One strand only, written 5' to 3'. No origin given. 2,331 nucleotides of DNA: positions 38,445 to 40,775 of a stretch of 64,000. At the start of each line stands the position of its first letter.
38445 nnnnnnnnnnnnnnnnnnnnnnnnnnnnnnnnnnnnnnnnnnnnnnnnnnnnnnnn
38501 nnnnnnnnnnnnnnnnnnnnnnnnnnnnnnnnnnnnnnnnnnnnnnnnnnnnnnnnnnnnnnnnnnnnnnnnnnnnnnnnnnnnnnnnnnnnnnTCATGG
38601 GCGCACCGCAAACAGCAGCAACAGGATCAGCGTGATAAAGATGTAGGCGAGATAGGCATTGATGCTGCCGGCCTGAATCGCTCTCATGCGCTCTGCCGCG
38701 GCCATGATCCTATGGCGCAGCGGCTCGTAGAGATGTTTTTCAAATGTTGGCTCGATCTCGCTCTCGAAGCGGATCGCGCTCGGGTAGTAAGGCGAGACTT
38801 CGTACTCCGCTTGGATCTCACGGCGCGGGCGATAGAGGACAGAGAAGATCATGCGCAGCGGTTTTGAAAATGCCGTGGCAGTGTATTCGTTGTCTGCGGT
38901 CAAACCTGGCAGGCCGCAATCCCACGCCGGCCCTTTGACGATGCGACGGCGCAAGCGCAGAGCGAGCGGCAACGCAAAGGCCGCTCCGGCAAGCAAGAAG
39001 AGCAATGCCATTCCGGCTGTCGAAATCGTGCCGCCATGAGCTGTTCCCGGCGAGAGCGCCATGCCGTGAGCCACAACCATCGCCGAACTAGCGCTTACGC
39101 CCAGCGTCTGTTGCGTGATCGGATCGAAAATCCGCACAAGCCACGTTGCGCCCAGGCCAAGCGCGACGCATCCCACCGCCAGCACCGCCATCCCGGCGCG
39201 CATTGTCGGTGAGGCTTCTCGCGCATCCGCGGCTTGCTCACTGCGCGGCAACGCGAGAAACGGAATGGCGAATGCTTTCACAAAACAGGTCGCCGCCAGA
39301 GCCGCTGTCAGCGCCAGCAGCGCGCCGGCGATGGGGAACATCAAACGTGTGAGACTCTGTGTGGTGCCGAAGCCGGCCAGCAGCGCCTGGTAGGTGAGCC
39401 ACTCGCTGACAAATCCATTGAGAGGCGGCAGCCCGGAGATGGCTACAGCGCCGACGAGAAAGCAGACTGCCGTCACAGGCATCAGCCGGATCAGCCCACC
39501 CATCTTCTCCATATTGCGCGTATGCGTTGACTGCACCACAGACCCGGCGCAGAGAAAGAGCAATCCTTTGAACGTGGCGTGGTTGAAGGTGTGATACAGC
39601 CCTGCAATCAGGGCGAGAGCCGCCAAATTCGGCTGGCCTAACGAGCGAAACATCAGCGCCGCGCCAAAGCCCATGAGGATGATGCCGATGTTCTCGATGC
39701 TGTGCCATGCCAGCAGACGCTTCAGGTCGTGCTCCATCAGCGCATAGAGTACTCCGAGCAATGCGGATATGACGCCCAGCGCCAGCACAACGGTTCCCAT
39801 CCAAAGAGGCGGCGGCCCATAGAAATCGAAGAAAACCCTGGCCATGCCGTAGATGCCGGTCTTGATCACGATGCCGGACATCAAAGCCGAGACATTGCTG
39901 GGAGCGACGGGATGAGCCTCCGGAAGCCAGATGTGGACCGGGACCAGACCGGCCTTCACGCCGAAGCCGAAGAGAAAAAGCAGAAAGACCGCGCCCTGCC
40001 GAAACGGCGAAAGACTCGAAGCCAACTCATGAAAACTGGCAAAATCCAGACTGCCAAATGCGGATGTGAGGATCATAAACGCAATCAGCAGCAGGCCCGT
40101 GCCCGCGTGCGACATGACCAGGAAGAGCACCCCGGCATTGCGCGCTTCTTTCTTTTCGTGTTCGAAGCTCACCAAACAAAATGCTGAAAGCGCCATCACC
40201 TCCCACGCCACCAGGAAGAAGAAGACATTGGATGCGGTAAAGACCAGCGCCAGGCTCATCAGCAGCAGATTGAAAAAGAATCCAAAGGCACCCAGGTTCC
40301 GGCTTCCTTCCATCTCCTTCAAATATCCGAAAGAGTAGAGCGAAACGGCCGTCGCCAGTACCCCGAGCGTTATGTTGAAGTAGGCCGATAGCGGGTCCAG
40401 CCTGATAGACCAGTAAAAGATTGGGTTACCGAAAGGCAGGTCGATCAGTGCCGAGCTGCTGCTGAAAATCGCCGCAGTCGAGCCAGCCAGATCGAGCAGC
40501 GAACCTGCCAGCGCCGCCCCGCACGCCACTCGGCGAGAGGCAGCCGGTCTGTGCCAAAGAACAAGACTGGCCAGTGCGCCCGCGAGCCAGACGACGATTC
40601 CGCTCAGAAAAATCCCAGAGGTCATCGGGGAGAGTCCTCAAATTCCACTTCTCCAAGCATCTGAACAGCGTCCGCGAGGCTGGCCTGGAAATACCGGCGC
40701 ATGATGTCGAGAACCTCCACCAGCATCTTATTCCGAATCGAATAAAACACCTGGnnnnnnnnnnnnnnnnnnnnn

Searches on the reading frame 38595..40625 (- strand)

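Call 103: search_protein_families(library=pfam, proteins=[window:38595-40625:-], max_evalue=0.00001)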
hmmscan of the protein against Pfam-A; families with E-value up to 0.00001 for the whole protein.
window:38595-40625:- (676 aa): 1 family
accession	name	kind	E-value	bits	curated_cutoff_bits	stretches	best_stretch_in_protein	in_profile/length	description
PF00361.26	Proton_antipo_M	-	4e-55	187.5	21.5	1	131-417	1-277/294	NADH:quinone oxidoreductase/Mrp antiporter, TM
